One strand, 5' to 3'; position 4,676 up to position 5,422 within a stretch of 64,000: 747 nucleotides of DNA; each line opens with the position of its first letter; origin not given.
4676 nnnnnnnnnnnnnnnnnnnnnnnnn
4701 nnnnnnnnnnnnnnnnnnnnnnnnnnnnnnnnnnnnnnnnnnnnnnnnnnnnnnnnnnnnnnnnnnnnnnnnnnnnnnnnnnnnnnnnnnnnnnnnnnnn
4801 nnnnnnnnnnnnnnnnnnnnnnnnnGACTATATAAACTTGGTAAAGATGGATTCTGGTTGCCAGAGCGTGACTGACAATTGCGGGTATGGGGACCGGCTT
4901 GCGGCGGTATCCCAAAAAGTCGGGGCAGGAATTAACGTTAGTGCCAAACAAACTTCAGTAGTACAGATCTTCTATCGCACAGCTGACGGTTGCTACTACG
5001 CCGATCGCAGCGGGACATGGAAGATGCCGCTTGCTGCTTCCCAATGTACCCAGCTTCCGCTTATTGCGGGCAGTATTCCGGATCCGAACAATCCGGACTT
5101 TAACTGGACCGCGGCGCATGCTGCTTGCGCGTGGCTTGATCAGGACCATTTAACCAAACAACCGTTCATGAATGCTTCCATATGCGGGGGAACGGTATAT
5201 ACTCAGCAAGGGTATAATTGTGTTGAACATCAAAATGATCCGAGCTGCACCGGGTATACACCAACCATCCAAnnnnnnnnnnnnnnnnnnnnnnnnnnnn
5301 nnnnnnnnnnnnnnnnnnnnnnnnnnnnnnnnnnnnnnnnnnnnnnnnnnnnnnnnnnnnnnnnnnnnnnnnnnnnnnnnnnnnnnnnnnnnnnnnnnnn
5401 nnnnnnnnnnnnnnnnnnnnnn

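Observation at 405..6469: Family of four paralogous giant secreted Cys-rich modular repeat proteins (405-3137, 3872-6469, 44892-47903, 60441-63518)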

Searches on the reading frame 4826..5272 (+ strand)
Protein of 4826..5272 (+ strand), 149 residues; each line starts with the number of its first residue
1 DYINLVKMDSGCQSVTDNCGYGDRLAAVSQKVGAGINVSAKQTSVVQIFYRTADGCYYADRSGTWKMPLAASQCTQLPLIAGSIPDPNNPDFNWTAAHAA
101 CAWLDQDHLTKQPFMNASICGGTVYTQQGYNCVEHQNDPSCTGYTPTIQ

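Call 32: predict_structure(alignment_id=A1)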
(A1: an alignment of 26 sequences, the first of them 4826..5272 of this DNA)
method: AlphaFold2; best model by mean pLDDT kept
length: 149 residues; sequences in the alignment: 26
mean_pLDDT: 78.5   pTM: 0.76
mean pLDDT of the five models: 78.5, 78.0, 77.7, 76.5, 74.3
residues with pLDDT >= 90: 24; 70-90: 90; 50-70: 27; < 50: 8
segments of 3 or more residues with pLDDT < 50: 8-10, 145-149
pLDDT, mean of each block of 10 residues (from residue 1): 56 59 73 81 84 91 87 89 88 87 84 82 79 81 52
secondary structure, 60 per line:
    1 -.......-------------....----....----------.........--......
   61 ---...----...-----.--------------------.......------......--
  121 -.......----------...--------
elements in order: H2-8 H22-25 E30-33 E44-52 E55-60 E64-66 E100-106 E113-118 H122-128

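Call 34: search_protein_representatives(alignment_id=A1)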
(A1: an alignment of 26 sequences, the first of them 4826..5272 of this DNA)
Query: 26 sequences, 165 profile positions. Proteins with E-value up to 0.001 (for the whole library): 29; up to 1e-10: 26; up to 1e-30: 16. The best 29 are listed.
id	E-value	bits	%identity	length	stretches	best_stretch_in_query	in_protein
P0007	8.6e-172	582.1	-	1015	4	3-165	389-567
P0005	3.0e-163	554.3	-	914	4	4-162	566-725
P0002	5.3e-149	507.9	-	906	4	4-164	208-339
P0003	2.4e-148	505.8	-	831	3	4-165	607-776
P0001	3.7e-125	430.4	-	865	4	4-165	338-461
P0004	3.7e-118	407.6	-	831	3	4-164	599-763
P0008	1.0e-83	295.6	-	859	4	5-149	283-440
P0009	5.6e-73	260.7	-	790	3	6-165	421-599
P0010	3.0e-44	167.3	-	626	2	8-160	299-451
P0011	7.3e-44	166.0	-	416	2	6-157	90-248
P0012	4.1e-43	163.6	-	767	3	46-164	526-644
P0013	3.1e-40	154.2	-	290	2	5-150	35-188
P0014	1.1e-38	149.1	-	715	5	54-140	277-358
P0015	4.5e-32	127.6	-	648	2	4-124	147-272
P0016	2.4e-31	125.3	-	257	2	34-143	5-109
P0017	3.7e-31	124.7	-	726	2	21-143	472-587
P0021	5.6e-27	111.1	-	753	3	38-141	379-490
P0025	4.9e-15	72.2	-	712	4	40-150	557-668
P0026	9.1e-14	68.1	-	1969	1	26-142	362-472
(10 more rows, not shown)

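Call 41: find_encoding_contigs(protein=P0009, flank=10000, max_places=3)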
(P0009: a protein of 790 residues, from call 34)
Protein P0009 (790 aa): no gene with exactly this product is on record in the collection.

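Call 42: find_encoding_contigs(protein=P0021, flank=10000, max_places=3)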
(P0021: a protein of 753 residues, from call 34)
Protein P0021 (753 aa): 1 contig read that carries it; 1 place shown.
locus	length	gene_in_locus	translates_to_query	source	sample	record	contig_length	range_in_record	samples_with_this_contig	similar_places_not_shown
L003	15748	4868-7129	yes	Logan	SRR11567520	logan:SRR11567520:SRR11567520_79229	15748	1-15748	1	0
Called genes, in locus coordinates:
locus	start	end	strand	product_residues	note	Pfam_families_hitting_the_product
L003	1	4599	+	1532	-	?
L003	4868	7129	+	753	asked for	-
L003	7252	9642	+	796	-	-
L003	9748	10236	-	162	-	PF20803:PaaX_M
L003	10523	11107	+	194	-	-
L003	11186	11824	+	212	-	-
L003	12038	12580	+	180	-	PF07963:N_methyl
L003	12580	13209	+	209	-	PF07963:N_methyl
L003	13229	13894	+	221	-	PF07963:N_methyl (weak), PF08334:T2SSG (faint)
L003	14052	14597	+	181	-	PF07963:N_methyl (weak)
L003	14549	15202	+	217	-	PF07963:N_methyl (weak)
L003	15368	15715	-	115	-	PF00453:Ribosomal_L20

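Call 43: find_encoding_contigs(protein=P0012, flank=10000, max_places=3)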
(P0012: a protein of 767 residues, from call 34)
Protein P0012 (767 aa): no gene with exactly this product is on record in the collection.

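Call 48: search_protein_families(library=pfam, alignment_id=A1, max_evalue=0.1)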
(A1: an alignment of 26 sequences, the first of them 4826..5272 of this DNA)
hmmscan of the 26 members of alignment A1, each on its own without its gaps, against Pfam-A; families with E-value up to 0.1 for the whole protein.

A. member 1, window:4826-5272:+ (149 aa): 1 family
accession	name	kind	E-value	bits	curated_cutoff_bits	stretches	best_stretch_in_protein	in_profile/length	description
PF24089.1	DUF7374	-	0.019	15.2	27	1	19-78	29-91/106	Family of unknown function (DUF7374)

B. families by the number of members that match (of 26 scanned): 1 family
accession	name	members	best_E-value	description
PF24089.1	DUF7374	3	0.0024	Family of unknown function (DUF7374)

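Call 60: find_encoding_contigs(protein=P0010, flank=10000, max_places=3)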
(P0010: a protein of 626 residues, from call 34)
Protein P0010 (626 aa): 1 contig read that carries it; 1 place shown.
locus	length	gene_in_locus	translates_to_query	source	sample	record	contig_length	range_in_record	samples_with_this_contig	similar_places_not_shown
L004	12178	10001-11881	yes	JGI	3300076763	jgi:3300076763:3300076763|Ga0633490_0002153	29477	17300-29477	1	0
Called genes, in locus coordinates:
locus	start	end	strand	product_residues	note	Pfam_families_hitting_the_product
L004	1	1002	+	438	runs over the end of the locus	PF13660:DUF4147, PF05161:MOFRL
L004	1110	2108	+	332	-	PF00389:2-Hacid_dh, PF02826:2-Hacid_dh_C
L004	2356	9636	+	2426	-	PF01476:LysM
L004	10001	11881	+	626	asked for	-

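Call 61: find_encoding_contigs(protein=P0025, flank=10000, max_places=3)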
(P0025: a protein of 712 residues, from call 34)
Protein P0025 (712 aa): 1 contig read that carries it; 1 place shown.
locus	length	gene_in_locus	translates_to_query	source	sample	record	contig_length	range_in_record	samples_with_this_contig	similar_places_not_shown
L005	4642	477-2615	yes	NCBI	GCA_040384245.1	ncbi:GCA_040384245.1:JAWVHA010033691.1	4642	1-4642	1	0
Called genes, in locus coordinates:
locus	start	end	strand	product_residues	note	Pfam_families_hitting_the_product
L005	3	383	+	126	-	?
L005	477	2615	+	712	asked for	-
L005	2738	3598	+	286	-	PF02673:BacA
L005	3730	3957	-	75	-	-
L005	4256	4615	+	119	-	PF16367:RRM_7 (weak), PF00076:RRM_1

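Call 62: find_encoding_contigs(protein=P0026, flank=10000, max_places=3)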
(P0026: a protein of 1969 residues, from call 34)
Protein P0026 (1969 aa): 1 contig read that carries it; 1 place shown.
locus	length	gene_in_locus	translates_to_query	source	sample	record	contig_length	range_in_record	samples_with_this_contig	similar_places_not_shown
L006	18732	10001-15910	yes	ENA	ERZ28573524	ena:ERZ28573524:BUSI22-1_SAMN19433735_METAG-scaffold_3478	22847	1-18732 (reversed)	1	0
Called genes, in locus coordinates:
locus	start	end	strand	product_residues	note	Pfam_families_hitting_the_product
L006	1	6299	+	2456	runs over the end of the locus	PF18911:PKD_4 (weak), PF22352:K319L-like_PKD, PF18911:PKD_4, PF22352:K319L-like_PKD, PF18911:PKD_4 (weak), PF22352:K319L-like_PKD, PF18911:PKD_4 (weak), PF22352:K319L-like_PKD, +1 more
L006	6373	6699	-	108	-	PF00196:GerE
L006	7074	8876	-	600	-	-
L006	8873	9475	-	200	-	-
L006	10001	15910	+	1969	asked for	PF00188:CAP, PF13620:CarboxypepD_reg (faint), PF02368:Big_2 (faint), PF08308:PEGA (faint), PF13715:CarbopepD_reg_2 (faint), PF02369:Big_1 (weak)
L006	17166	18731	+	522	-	?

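Call 72: fold_search(model_id=the predicted structure, library=pdb)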
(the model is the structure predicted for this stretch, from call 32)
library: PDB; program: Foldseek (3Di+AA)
matches with E <= 10: 211; with E <= 0.001: 0
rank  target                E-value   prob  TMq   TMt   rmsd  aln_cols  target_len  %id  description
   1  3s24_B                5.9e-01  0.04  0.15  0.10  12.5       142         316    8  Crystal structure of human mRNA guanylyltransferase (released 2011-06-15)
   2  8w8e_a                7.9e-01  0.03  0.15  0.06  11.7       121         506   10  human co-transcriptional RNA capping enzyme RNGTT (released 2024-04-10)
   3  3s24_F                9.4e-01  0.04  0.15  0.08  14.3       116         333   11  Crystal structure of human mRNA guanylyltransferase (released 2011-06-15)
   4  8p4c_M                9.4e-01  0.04  0.17  0.08  12.1       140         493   11  Structural insights into human co-transcriptional capping - structure 3 (released 2023-08-16)
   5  9p6i_D                1.0e+00  0.05  0.17  0.15  12.5       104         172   10  Crystal Structure of the Histidine Kinase VC2136 from Vibrio cholerae serotype O1 (released 2025-08-20)
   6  4xru_E                1.2e+00  0.01  0.13  0.07  16.4       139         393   15  Structure of Pnkp1/Rnl/Hen1 complex (released 2015-04-22)
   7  3s24_C                1.3e+00  0.03  0.14  0.10  12.2       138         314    9  Crystal structure of human mRNA guanylyltransferase (released 2011-06-15)
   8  8w8f_a                1.4e+00  0.03  0.16  0.06  14.3       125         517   11  human co-transcriptional RNA capping enzyme RNGTT-CMTR1 (released 2024-04-10)
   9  2fmt_A                1.6e+00  0.16  0.20  0.10   4.8        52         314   12  METHIONYL-TRNAFMET FORMYLTRANSFERASE COMPLEXED WITH FORMYL-METHIONYL-TRNAFMET (released 1999-07-29)
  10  6ok2_D                1.6e+00  0.04  0.18  0.10  15.4       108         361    9  PilT4 from Geobacter metallireducens bound to ADP: C3ocococ conformation (released 2019-11-20)
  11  6zxg_j                1.7e+00  0.03  0.16  0.18  15.2       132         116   10  Cryo-EM structure of a late human pre-40S ribosomal subunit - State H1 (released 2020-12-02)
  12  8qcb_C                1.7e+00  0.03  0.14  0.07  11.8       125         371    7  CryoEM structure of a S. Cerevisiae Ski2387 complex in the open state (released 2023-11-08)
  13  3jvu_A                1.8e+00  0.04  0.20  0.11  15.2       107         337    8  Crystal structure of unliganded P. aeruginosa PilT (released 2010-07-21)
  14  5njj_D                2.0e+00  0.04  0.14  0.15  13.3        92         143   14  PTB domain of human Numb isoform-1 (released 2017-12-13)
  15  3s24_A                2.1e+00  0.02  0.16  0.09  13.7       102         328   12  Crystal structure of human mRNA guanylyltransferase (released 2011-06-15)
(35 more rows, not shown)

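Call 73: search_solved_structures(query=A1, max_evalue=10)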
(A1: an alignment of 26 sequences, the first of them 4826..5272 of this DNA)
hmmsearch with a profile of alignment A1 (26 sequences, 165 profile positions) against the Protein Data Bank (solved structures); distinct sequences matched with E-value up to 10: 1.
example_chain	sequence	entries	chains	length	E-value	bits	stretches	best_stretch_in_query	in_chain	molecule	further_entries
3jbn_A6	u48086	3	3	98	0.82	12.9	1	77-140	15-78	60S ribosomal protein eL30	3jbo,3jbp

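Call 102: search_protein_families(library=pfam, proteins=[P0008, P0009, P0010, P0011, P0012, P0014, P0015, P0017, P0021, P0025], max_evalue=0.01)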
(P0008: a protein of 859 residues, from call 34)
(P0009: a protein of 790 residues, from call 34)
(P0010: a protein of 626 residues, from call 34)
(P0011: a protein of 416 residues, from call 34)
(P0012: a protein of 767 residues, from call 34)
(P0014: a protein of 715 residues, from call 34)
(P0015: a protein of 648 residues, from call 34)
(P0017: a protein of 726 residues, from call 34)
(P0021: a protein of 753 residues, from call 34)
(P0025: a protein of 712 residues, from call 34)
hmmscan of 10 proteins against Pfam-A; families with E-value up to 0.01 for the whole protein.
P0008 (859 aa): 0 families

P0009 (790 aa): 0 families

P0010 (626 aa): 1 family
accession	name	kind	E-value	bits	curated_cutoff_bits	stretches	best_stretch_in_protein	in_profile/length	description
PF13786.12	DUF4179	-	0.0013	19.6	30.1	1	8-79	4-85/94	Domain of unknown function (DUF4179)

P0011 (416 aa): 0 families

P0012 (767 aa): 0 families

P0014 (715 aa): 0 families

P0015 (648 aa): 0 families

P0017 (726 aa): 0 families

P0021 (753 aa): 0 families

P0025 (712 aa): 1 family
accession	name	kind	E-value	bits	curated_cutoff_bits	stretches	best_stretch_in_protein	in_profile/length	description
PF25117.1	Agd3_C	-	0.002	18.3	27.5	0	362-402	15-55/67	Agd3 C-terminal domain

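Call 107: find_encoding_contigs(protein=P0008, flank=10000, max_places=3)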
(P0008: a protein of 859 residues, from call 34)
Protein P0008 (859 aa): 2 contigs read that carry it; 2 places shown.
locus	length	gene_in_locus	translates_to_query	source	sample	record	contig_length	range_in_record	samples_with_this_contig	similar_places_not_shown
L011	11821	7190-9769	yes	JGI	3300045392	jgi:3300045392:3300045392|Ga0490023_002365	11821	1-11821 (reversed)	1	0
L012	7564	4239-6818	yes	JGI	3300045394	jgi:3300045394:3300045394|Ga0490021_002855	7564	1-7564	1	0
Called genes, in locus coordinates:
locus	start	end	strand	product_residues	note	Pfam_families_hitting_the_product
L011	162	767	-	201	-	PF01555:N6_N4_Mtase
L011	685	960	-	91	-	PF01035:DNA_binding_1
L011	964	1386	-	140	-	-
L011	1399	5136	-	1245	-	PF02450:LCAT, PF24096:DUF7379 (faint)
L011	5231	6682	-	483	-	PF01425:Amidase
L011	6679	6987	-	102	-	PF02686:GatC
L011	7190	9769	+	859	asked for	-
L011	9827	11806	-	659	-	PF22745:Nlig-Ia, PF01653:DNA_ligase_aden, PF03120:OB_DNA_ligase, PF12826:HHH_2, PF14520:HHH_5 (weak), PF00533:BRCT, PF12738:PTCB-BRCT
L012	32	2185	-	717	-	PF02450:LCAT, PF24096:DUF7379 (weak)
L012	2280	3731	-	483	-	PF01425:Amidase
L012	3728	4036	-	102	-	PF02686:GatC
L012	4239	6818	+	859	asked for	-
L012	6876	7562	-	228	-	?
